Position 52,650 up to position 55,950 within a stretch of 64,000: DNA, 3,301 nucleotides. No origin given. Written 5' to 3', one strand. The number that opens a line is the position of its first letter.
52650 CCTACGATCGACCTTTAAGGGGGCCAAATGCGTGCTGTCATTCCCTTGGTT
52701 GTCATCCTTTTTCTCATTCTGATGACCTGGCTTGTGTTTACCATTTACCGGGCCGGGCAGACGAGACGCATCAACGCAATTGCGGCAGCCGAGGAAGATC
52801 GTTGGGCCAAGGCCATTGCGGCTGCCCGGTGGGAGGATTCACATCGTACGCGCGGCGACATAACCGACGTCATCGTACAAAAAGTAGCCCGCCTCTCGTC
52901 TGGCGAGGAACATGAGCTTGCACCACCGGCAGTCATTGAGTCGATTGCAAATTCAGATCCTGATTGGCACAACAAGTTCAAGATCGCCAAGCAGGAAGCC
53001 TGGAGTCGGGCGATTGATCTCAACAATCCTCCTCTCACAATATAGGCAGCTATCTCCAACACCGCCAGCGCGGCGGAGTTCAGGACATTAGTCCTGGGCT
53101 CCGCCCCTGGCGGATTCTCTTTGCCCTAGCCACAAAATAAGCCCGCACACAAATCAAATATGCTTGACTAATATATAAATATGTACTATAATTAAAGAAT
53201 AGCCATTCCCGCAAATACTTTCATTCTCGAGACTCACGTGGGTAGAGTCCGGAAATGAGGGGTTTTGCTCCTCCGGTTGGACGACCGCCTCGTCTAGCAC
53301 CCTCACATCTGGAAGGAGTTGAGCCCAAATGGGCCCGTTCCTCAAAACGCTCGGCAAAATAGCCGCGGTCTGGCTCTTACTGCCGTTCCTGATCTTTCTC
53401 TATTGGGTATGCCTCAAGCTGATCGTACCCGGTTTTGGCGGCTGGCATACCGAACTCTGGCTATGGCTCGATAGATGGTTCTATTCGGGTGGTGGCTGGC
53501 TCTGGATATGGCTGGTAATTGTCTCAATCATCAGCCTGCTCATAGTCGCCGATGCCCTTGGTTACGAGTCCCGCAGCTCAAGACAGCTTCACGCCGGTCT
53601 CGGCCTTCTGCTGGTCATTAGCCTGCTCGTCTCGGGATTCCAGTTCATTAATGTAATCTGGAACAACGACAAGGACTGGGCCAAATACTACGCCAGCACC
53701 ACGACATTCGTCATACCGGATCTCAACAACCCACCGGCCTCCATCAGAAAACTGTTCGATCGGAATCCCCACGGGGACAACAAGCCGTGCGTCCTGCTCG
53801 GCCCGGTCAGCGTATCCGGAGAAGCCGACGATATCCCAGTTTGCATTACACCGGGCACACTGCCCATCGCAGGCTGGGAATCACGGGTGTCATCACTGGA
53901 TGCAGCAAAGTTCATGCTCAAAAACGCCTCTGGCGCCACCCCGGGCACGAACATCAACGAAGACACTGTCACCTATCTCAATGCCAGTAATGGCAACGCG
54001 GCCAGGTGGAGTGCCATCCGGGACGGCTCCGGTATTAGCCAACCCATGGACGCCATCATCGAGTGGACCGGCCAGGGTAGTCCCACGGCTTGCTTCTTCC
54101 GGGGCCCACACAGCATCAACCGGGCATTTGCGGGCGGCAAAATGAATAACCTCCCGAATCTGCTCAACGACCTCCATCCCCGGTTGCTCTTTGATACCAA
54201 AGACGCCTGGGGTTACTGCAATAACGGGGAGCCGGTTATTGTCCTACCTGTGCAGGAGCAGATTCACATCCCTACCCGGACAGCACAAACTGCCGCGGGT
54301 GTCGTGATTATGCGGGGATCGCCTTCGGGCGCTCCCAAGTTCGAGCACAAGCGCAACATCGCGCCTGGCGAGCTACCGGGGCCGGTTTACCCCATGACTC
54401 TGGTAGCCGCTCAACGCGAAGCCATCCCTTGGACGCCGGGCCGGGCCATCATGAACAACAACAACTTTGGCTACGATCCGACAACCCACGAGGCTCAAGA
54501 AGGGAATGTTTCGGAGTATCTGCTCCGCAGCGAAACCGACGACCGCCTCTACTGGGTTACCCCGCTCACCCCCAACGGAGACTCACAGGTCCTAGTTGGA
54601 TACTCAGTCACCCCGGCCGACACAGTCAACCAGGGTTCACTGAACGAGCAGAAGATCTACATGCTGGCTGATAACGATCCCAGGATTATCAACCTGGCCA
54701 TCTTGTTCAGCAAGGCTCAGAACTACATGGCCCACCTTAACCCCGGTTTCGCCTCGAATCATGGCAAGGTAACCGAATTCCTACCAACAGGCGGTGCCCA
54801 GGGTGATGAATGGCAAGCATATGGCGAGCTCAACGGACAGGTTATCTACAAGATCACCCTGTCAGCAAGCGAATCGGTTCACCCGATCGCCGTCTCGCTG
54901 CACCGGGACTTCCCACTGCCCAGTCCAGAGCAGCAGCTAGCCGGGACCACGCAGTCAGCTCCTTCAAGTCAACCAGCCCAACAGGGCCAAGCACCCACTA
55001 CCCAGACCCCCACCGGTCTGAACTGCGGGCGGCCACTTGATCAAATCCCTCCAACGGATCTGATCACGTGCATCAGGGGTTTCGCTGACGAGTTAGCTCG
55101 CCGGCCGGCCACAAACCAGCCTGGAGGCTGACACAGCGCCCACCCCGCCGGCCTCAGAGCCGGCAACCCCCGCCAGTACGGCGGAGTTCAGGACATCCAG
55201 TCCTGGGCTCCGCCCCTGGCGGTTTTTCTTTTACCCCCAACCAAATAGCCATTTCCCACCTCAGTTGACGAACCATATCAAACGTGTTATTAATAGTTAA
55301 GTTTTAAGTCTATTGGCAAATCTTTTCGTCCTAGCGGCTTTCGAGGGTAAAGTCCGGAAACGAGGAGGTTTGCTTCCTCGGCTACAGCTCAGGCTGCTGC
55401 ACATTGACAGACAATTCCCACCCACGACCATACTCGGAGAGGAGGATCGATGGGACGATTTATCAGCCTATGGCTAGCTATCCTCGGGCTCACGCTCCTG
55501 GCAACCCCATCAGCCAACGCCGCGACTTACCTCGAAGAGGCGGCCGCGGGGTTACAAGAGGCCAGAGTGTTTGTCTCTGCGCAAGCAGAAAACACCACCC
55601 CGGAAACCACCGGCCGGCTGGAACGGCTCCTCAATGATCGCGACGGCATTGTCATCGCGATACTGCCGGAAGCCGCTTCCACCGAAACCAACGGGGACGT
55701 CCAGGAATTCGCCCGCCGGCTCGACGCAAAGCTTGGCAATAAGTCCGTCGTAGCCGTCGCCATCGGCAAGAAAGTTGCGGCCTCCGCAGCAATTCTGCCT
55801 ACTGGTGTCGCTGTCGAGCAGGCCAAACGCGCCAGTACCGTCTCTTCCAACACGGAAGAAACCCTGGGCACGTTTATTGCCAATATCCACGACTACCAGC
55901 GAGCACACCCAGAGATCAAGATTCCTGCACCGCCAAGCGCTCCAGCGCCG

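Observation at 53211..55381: Conserved structured leader of about 65 nt shared by two operons of the island, with a compensatory base change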

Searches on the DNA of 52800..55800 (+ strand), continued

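Call 70: search_with_rna_model(model_id=R1, sources=[L009, L010, L011, L012, L013, L020, L021, L022], filters=off, max_evalue=10, show_alignments=3)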
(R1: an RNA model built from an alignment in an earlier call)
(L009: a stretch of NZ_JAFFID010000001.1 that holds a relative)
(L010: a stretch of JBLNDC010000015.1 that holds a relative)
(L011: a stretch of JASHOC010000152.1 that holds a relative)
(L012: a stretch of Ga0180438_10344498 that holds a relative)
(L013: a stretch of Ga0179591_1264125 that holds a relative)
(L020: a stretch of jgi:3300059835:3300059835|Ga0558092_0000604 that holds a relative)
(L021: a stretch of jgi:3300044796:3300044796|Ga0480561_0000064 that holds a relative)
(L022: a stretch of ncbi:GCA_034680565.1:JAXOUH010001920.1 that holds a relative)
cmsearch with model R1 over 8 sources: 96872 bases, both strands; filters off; matches with E-value up to 10: 18.
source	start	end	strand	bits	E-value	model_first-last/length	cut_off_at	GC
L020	3101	3134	-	10.7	1.3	1-71/71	no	0.68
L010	992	1040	+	10.5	1.5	1-71/71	no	0.41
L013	11763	11796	-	9.8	2.3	1-71/71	no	0.65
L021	11399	11453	+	9.4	2.9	1-71/71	no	0.56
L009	6651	6719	+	9.3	3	1-71/71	no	0.39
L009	6649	6709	-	9.3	3.1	1-71/71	no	0.41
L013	5867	5908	+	8.8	4.1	1-71/71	no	0.31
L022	4885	4920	-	8.7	4.6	1-71/71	no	0.61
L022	20434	20463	-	8.5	5.2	1-71/71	no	0.47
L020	19424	19461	+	8.3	5.7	1-71/71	no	0.68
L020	1099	1132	-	8.2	6.1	1-71/71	no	0.5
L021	18841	18905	-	7.8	7.9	1-71/71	no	0.54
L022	6239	6285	+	7.6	8.7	1-71/71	no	0.55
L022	160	194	-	7.6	9.1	1-71/71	no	0.63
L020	17791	17805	-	7.6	9.2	26-40/71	no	0.6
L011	4382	4411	-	7.5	9.3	1-71/71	no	0.6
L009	7815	7846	+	7.5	9.3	1-71/71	no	0.5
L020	6355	6389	-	7.4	10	1-71/71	no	0.63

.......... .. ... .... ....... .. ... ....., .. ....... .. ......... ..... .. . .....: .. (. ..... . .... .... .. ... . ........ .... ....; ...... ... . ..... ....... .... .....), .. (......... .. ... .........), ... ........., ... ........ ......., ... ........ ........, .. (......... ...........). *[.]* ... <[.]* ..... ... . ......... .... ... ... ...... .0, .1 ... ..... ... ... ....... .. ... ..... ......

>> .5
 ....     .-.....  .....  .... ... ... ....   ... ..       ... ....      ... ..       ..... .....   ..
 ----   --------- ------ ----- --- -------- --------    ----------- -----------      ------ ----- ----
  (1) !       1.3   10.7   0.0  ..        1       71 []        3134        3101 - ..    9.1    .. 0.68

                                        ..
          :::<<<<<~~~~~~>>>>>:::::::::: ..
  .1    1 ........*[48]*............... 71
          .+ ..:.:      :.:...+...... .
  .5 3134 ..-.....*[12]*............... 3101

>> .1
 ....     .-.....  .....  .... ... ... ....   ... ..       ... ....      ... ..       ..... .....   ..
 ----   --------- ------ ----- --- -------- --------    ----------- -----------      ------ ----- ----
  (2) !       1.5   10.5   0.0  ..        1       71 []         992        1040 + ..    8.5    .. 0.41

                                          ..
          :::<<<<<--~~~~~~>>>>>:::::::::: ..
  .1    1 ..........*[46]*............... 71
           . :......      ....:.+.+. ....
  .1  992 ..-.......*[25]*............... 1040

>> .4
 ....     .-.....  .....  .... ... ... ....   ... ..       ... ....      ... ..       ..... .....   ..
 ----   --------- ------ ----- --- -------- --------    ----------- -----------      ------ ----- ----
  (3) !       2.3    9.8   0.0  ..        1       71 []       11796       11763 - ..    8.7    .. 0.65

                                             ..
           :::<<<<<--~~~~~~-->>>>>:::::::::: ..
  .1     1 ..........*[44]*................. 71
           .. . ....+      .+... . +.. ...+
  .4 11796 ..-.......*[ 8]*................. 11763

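Call 84: search_rna_families(source=window, start=53195, end=53335, threshold=evalue, max_evalue=10, show_alignments=2)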
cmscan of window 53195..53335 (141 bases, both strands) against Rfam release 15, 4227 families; matches with E-value up to 10: 4.
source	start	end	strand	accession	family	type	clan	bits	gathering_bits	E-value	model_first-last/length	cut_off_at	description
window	53218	53263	+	RF04163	mir-8364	Gene; miRNA;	-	13.2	67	7.2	1-61/61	no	mir-8364 microRNA precursor family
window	53249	53276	-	RF04356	Plastid-ndhA-ndhB-1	Intron;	CL00155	12.1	61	4.2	12-39/49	no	Plastid-ndhA-ndhB-1 group II-D5 intron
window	53300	53327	-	RF02888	BtsR1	Gene; sRNA;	-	11.3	66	6.5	1-51/51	no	Bacillus sRNA 1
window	53308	53335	-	RF00216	IRES_c-myc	Cis-reg; IRES;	-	6.2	40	5.7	275-302/302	5'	c-myc internal ribosome entry site (IRES)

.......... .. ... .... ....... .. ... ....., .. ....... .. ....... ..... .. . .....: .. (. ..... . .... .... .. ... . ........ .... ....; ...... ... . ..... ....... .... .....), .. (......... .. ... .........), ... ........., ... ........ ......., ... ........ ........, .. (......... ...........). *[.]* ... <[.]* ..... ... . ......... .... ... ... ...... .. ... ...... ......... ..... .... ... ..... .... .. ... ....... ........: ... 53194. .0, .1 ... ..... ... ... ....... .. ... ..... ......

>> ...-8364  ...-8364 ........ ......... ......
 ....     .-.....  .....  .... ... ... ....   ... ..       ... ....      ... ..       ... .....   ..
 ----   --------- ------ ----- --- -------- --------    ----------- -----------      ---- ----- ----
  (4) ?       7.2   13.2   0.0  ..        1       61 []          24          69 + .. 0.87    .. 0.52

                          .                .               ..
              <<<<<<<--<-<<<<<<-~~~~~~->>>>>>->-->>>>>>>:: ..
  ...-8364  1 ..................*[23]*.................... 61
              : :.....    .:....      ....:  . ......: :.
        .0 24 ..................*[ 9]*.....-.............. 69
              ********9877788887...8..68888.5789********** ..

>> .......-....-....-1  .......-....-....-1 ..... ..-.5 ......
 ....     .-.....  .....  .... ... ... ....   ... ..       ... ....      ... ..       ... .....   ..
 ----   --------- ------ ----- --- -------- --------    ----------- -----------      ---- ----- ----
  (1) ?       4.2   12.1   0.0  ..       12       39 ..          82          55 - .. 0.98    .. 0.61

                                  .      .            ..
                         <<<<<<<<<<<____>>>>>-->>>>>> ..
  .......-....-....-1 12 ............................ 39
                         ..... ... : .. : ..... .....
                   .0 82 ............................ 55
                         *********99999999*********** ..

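Call 85: search_rna_families(source=window, start=55296, end=55455, threshold=evalue, max_evalue=10, show_alignments=2)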
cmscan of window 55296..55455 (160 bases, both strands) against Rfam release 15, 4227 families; matches with E-value up to 10: 0.
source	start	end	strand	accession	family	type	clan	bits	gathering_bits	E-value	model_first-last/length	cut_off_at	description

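Call 92: search_with_rna_model(model_id=R1, sources=[L023, L024, L025, L002, L004, L007], filters=off, max_evalue=1)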
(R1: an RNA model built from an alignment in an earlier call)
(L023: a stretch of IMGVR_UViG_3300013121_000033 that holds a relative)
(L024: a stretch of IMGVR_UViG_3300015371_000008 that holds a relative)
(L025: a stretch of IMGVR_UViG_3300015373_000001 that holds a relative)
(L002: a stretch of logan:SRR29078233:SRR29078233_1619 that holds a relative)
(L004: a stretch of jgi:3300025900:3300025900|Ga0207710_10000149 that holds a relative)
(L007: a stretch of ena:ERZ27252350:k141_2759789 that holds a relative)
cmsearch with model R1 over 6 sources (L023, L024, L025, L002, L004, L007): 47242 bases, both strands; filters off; matches with E-value up to 1: 3.
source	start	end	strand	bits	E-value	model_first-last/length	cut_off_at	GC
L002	12659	12726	-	12.3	0.23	1-71/71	no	0.47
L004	3075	3105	-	11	0.51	1-71/71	no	0.71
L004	5464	5515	-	10.1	0.9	1-71/71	no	0.63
